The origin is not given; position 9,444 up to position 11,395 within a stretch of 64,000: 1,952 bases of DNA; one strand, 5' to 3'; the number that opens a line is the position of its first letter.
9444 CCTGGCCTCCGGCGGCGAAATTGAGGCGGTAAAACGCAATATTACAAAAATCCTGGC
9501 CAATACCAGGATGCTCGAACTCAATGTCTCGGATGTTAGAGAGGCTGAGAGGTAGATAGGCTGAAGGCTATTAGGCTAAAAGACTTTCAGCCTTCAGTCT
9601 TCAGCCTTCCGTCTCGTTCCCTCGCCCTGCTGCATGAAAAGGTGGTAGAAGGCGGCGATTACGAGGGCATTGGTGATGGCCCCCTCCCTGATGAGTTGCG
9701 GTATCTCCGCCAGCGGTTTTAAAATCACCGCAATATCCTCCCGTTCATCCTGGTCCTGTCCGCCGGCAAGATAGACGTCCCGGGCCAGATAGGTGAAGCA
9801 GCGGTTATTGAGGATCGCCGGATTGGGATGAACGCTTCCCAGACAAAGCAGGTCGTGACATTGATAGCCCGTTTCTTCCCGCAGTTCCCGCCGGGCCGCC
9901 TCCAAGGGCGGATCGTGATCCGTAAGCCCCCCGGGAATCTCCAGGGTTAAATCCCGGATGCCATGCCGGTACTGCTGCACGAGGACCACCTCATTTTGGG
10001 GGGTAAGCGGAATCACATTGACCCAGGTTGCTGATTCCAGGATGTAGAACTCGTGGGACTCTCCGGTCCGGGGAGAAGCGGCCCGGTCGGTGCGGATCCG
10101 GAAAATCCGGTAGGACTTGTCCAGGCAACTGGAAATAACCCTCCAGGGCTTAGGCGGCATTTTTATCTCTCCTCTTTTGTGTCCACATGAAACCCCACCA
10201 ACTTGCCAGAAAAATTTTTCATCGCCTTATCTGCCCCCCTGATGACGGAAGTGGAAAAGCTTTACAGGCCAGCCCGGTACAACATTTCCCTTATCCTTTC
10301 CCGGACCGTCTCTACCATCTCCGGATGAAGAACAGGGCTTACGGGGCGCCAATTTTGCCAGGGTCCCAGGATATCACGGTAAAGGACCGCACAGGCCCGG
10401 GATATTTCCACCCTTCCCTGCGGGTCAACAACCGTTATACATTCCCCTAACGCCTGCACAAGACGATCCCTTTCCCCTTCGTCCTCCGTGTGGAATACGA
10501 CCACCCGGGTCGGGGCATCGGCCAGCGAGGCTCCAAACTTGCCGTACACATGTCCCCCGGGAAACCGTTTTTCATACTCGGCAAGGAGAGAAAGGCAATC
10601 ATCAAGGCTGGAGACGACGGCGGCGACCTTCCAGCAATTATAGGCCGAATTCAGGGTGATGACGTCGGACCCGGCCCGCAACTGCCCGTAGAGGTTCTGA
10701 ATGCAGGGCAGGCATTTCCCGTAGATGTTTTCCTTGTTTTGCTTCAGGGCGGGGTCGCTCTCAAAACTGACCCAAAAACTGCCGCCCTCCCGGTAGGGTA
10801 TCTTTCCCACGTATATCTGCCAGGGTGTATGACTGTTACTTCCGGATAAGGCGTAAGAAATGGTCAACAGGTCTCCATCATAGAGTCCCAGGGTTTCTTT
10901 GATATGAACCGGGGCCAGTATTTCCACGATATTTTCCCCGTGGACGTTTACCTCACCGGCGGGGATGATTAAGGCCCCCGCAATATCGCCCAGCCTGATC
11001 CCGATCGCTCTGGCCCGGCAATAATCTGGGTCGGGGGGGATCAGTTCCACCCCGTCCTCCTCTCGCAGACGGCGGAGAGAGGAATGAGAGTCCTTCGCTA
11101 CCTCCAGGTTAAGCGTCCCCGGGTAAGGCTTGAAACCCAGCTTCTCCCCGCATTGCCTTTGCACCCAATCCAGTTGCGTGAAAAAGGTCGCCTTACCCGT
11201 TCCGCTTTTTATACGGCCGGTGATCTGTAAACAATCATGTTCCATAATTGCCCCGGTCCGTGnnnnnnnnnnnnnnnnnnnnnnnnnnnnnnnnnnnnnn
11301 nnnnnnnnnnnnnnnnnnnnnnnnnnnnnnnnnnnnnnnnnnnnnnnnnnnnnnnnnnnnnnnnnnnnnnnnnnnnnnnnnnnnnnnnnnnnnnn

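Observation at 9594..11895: Possible dedicated prFMN cofactor supply operon: UbiX + archaeal-type riboflavin kinase fusion + Nudix hydrolase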

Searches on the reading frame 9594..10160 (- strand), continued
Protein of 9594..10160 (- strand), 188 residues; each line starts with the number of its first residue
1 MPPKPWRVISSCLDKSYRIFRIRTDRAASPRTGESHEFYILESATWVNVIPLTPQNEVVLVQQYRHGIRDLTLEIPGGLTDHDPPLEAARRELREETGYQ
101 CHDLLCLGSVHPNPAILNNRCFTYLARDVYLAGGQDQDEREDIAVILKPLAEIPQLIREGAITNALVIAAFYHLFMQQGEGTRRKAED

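Call 79: search_solved_structures(query=window:9594-10160:-, max_evalue=0.00001, show_alignments=2)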
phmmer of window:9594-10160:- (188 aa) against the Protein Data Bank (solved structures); distinct sequences matched with E-value up to 0.00001: 22.
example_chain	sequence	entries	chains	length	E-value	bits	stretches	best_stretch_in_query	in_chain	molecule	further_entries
5c7q_A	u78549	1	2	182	1.4e-21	80.2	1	18-172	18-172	NudF protein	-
5c7t_A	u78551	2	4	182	3.6e-21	78.9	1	18-172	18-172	NudF protein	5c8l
8zr8_A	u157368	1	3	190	7.3e-16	61.6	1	16-178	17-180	Methanol dehydrogenase activator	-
9jax_E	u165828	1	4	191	7.9e-16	61.4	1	16-179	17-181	ADP-ribose pyrophosphatase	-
8wv3_A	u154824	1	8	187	8.5e-16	61.3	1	16-179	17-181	ADP-ribose pyrophosphatase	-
2yvm_A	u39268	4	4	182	3.1e-15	59.5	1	47-171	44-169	MutT/nudix family protein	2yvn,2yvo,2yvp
2w4e_A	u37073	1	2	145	1.4e-12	50.9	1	47-184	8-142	MUTT/NUDIX FAMILY PROTEIN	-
5i8u_G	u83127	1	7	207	1.3e-11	47.6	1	8-171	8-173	ADP-ribose pyrophosphatase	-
1mk1_A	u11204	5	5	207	1.5e-11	47.4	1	8-171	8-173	ADPR pyrophosphatase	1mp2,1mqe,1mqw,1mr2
1v8i_A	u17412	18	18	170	1.2e-10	44.5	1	38-177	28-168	ADP-ribose pyrophosphatase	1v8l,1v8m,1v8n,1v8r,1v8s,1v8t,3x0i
1v8v_A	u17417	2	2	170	3.3e-10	43.1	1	38-177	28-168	ADP-ribose pyrophosphatase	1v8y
1v8u_A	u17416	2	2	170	3.3e-10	43.1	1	38-177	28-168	ADP-ribose pyrophosphatase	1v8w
1vhg_A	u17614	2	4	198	2.2e-09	40.4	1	47-172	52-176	ADP compounds hydrolase nudE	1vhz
3ac9_A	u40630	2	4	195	2.1e-06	30.7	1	44-124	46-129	ADP-sugar pyrophosphatase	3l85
3aca_A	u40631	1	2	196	2.1e-06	30.7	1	44-124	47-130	ADP-sugar pyrophosphatase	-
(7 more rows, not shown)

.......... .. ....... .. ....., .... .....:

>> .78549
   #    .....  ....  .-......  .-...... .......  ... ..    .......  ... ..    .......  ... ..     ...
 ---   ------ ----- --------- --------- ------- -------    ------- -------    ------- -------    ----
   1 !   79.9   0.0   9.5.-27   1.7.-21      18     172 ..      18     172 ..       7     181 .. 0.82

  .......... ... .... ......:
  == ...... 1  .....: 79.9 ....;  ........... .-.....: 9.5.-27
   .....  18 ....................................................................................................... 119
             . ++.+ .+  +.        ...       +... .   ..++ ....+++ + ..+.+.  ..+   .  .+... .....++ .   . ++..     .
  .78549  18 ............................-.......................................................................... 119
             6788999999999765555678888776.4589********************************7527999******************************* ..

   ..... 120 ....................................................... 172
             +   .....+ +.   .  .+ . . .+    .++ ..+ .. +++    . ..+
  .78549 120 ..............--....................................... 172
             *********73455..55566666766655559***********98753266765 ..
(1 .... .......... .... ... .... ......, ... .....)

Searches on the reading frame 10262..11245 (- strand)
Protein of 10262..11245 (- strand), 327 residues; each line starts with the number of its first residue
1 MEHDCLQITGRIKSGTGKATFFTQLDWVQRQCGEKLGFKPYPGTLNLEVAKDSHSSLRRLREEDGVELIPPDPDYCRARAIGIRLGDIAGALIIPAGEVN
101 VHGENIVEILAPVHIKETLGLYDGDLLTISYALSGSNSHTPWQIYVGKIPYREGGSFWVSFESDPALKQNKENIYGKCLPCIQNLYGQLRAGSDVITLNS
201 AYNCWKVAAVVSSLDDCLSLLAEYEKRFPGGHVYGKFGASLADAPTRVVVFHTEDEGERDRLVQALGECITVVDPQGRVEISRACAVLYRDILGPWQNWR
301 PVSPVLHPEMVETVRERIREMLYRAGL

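Call 8: search_protein_families(library=pfam, proteins=[window:10262-11245:-], max_evalue=0.01)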
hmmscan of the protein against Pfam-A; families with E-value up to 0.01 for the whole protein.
window:10262-11245:- (327 aa): 1 family
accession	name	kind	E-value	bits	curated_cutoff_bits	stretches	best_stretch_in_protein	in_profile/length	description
PF01982.22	CTP-dep_RFKase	-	9.2e-26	90.6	25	1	13-129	2-119/121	Domain of unknown function DUF120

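Call 9: search_protein_families(library=ncbifam, proteins=[window:10262-11245:-], max_evalue=0.001)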
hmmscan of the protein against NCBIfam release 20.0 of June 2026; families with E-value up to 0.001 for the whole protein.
window:10262-11245:- (327 aa): 2 families
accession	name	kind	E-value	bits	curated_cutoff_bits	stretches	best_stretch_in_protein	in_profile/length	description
NF010762.0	PRK14165.1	equivalog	1.7e-19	70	279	1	2-131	87-217/224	winged helix-turn-helix domain-containing protein/riboflavin kinase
NF040694.1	ribK_Meth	equivalog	9.7e-18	64.4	168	1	7-130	2-126/127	CTP-dependent riboflavin kinase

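Call 16: find_homologous_proteins(query=window:10262-11245:-)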
Query window:10262-11245:- (327 aa): 254 proteins with E <= 0.001 among 1778 candidates; the best 120 are listed.
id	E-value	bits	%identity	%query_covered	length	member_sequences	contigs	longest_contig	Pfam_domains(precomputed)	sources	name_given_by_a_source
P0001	5.5e-224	760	100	100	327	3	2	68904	PF01982.23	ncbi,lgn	-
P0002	6.7e-162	556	81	90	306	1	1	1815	PF01982.23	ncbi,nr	ncbi:MAG: DUF120 domain-containing protein, partial [Smithellaceae bacterium]|nr:DUF120 domain-conta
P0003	3.9e-76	274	63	56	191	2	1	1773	-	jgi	-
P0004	6.8e-75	270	62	56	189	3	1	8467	-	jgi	jgi:hypothetical protein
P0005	1.1e-74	270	62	57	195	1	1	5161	-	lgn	-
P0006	1.6e-74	269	61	57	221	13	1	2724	-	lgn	-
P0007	5.8e-74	267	58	58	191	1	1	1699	-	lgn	-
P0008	3.1e-73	265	58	58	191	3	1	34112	-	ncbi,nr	ncbi:MAG: hypothetical protein JRC68_04060 [Deltaproteobacteria bacterium]|nr:hypothetical protein [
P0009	5.3e-73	264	61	56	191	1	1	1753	-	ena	-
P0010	6.7e-73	264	60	56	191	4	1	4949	-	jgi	jgi:hypothetical protein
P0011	2.4e-72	262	60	56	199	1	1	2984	-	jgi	jgi:hypothetical protein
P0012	3.0e-72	262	61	57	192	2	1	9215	-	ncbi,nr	ncbi:MAG: hypothetical protein AUJ48_02345 [Deltaproteobacteria bacterium CG1_02_45_11]|nr:MAG: hypo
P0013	3.5e-72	261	58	58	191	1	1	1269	-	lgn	-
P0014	4.9e-72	261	58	57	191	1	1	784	-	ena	-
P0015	8.5e-72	260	60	57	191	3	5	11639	-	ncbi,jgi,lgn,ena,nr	ncbi:MAG: hypothetical protein COX51_01025 [Syntrophobacteraceae bacterium CG23_combo_of_CG06-09_8_2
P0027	3.6e-70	255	60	56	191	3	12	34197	-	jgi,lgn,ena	jgi:hypothetical protein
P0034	1.1e-69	253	59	56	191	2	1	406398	-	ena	-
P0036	1.6e-69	253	57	55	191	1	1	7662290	-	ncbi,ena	-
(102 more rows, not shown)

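Call 17: find_encoding_contigs(protein=P0036, flank=8000, max_places=3)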
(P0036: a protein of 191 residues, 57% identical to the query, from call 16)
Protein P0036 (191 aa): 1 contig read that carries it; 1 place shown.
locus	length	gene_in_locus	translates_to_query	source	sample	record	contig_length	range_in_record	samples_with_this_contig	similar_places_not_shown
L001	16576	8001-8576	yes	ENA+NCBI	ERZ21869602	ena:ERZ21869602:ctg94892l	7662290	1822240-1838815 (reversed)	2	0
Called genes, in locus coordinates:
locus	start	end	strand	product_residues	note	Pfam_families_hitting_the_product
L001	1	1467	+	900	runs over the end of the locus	PF08335:GlnD_UR_UTase, PF27444:GlnD_3rd, PF01966:HD, PF01842:ACT (weak)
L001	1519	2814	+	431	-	PF00909:Ammonium_transp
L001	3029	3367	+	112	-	PF00543:P-II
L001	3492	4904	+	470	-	PF03951:Gln-synt_N, PF00120:Gln-synt_C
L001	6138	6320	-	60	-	-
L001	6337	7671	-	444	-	PF14535:AMP-binding_C_2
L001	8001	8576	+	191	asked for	-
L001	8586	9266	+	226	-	PF00702:Hydrolase, PF12710:HAD, PF13419:HAD_2, PF13242:Hydrolase_like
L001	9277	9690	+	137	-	PF01982:CTP-dep_RFKase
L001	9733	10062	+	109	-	-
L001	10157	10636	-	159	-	PF01243:PNPOx_N (weak), PF12900:Pyridox_ox_2 (weak)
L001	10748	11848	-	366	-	-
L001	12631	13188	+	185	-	PF08282:Hydrolase_3 (weak)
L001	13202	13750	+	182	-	PF08282:Hydrolase_3 (faint)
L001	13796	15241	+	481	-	PF20695:UbiD_N, PF01977:UbiD, PF20696:UbiD_C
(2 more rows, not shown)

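Call 18: find_encoding_contigs(protein=P0008, flank=8000, max_places=3)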
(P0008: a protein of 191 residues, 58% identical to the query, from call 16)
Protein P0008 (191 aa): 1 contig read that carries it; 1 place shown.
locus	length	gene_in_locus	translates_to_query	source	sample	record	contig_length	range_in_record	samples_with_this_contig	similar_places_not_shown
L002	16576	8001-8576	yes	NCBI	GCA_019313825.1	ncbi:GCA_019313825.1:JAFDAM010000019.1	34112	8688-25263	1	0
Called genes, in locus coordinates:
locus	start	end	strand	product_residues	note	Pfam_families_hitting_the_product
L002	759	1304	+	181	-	PF03773:ArsP_1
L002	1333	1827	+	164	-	PF03773:ArsP_1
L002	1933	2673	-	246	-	-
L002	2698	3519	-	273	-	PF07848:PaaX, PF20803:PaaX_M, PF08223:PaaX_C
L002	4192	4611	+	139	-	PF06050:HGD-D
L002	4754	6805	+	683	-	PF04879:Molybdop_Fe4S4, PF00384:Molybdopterin, PF01568:Molydop_binding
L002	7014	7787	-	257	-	PF02634:FdhD-NarQ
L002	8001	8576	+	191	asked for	-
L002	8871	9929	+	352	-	PF01070:FMN_dh, PF01645:Glu_synthase (weak), PF00478:IMPDH (faint)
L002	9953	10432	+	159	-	PF01243:PNPOx_N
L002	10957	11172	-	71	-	-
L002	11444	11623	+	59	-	PF06050:HGD-D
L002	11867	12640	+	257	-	PF01869:BcrAD_BadFG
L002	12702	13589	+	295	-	PF01869:BcrAD_BadFG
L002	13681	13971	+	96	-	PF12838:Fer4_7 (faint), PF25160:LdpA_Fe-S-bd (faint), PF12797:Fer4_2 (weak), PF12837:Fer4_6, PF13237:Fer4_10 (weak), PF00037:Fer4 (weak), PF13187:Fer4_9 (weak)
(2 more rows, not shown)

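Call 29: find_encoding_contigs(protein=P0034, flank=7000, max_places=2)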
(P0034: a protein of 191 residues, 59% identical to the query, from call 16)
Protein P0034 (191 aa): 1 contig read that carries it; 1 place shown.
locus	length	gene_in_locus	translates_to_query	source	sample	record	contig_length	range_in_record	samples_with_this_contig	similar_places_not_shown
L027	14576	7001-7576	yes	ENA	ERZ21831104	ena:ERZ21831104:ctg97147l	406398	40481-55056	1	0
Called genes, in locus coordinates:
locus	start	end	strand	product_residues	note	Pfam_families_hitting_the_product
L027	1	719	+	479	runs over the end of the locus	PF20695:UbiD_N, PF01977:UbiD, PF20696:UbiD_C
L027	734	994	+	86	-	PF09662:Phenyl_P_gamma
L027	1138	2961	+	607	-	PF02771:Acyl-CoA_dh_N, PF02770:Acyl-CoA_dh_M, PF00441:Acyl-CoA_dh_1, PF12806:Acyl-CoA_dh_C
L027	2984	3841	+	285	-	PF01937:ARMT1-like_dom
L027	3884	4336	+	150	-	PF13279:4HBT_2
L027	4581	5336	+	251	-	PF00149:Metallophos, PF12850:Metallophos_2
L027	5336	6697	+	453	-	PF20695:UbiD_N, PF01977:UbiD, PF20696:UbiD_C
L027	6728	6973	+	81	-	-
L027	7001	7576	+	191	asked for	-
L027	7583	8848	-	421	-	PF02515:CoA_transf_3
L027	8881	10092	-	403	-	PF02515:CoA_transf_3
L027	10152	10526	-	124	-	-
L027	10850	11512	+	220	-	PF00440:TetR_N, PF17932:TetR_C_24 (weak)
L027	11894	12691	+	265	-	PF01144:CoA_trans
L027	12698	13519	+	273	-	PF01144:CoA_trans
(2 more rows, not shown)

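Call 30: find_encoding_contigs(protein=P0027, flank=7000, max_places=4)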
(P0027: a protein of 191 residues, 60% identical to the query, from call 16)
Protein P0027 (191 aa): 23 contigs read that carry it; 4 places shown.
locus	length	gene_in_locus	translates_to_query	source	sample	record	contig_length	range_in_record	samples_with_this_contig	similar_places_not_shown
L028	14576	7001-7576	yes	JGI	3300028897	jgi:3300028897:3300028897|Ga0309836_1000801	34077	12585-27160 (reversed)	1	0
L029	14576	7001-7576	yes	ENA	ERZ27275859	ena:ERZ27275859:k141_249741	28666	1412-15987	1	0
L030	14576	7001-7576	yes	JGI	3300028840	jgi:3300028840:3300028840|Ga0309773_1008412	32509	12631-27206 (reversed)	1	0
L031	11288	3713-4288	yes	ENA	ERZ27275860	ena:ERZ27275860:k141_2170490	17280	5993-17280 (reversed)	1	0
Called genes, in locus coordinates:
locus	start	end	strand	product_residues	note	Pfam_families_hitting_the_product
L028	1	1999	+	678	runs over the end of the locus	PF00656:Peptidase_C14, PF04290:DctQ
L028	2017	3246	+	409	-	PF06808:DctM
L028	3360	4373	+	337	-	PF20551:DUF6765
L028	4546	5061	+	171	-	PF00903:Glyoxalase (weak), PF13669:Glyoxalase_4 (weak)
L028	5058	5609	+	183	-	PF03266:NTPase_1, PF13401:AAA_22 (faint)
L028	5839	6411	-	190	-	PF01613:Flavin_Reduct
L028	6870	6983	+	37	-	-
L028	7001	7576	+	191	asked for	-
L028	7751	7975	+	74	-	-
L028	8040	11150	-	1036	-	PF00069:Pkinase, PF00089:Trypsin (weak), PF13365:Trypsin_2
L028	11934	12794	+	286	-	PF09719:C_GCAxxG_C_C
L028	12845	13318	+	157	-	PF10604:Polyketide_cyc2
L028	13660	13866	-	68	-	-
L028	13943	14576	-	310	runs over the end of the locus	-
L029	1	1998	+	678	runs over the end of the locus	PF00656:Peptidase_C14, PF04290:DctQ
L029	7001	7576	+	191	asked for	-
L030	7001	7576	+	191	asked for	-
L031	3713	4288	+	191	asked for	-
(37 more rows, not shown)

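Call 78: search_protein_families(library=pfam, proteins=[P0036], max_evalue=10)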
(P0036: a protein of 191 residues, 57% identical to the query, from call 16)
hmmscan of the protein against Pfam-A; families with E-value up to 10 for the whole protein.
P0036 (191 aa): 1 family
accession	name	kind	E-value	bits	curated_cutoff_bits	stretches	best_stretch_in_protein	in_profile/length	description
PF21835.1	YIEGIA_cap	-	0.28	11.3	24.1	1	113-137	20-44/58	Capping complex subunit for YIEGIA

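Call 102: search_solved_structures(query=L028:5839-6411:-, max_evalue=0.01)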
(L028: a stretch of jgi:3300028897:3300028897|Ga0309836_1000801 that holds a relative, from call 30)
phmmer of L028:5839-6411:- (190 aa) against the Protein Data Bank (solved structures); distinct sequences matched with E-value up to 0.01: 16.
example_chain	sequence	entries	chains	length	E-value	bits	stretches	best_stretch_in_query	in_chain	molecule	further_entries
3bnk_A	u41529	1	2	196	1.2e-60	207.7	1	2-186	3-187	Flavoredoxin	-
2d5m_A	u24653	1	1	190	1.2e-30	109.8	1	4-184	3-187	flavoredoxin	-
3e4v_A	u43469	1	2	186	9.4e-10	41.6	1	16-123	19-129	NADH:FMN oxidoreductase like protein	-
2r6v_A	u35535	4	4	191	4.8e-09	39.3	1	13-154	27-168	Uncharacterized protein PH0856 | FMN-BINDING PROTEIN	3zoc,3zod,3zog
1usc_A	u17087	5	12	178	1.1e-08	38.2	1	13-148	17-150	PUTATIVE STYRENE MONOOXYGENASE SMALL COMPONENT | FLAVOREDOXIN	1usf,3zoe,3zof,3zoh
3hmz_A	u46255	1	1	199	2.1e-08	37.3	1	16-153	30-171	Flavin reductase domain protein, FMN-binding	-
4l82_A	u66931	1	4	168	3.1e-07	33.4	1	8-141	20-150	RifeA.00250.a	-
4z85_A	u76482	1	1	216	1.4e-06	31.3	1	14-153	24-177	2-nitrobenzoate nitroreductase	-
4r82_A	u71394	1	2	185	1.4e-05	28.1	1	2-138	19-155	Oxidoreductase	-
3cb0_A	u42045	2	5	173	1.4e-05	28.1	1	29-143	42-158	4-HYDROXYPHENYLACETATE 3-MONOOXYGENASE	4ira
4hx6_A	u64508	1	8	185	1.4e-05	28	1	2-138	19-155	Oxidoreductase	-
1rz0_A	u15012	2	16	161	2.1e-05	27.5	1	13-139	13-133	phenol 2-hydroxylase component B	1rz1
2d36_A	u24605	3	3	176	8.1e-05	25.5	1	8-141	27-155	hypothetical NADH-dependent FMN oxidoreductase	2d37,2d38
1eje_A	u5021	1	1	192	8.3e-05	25.5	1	14-160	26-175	FMN-BINDING PROTEIN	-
1i0r_A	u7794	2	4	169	0.0011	21.9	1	39-139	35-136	CONSERVED HYPOTHETICAL PROTEIN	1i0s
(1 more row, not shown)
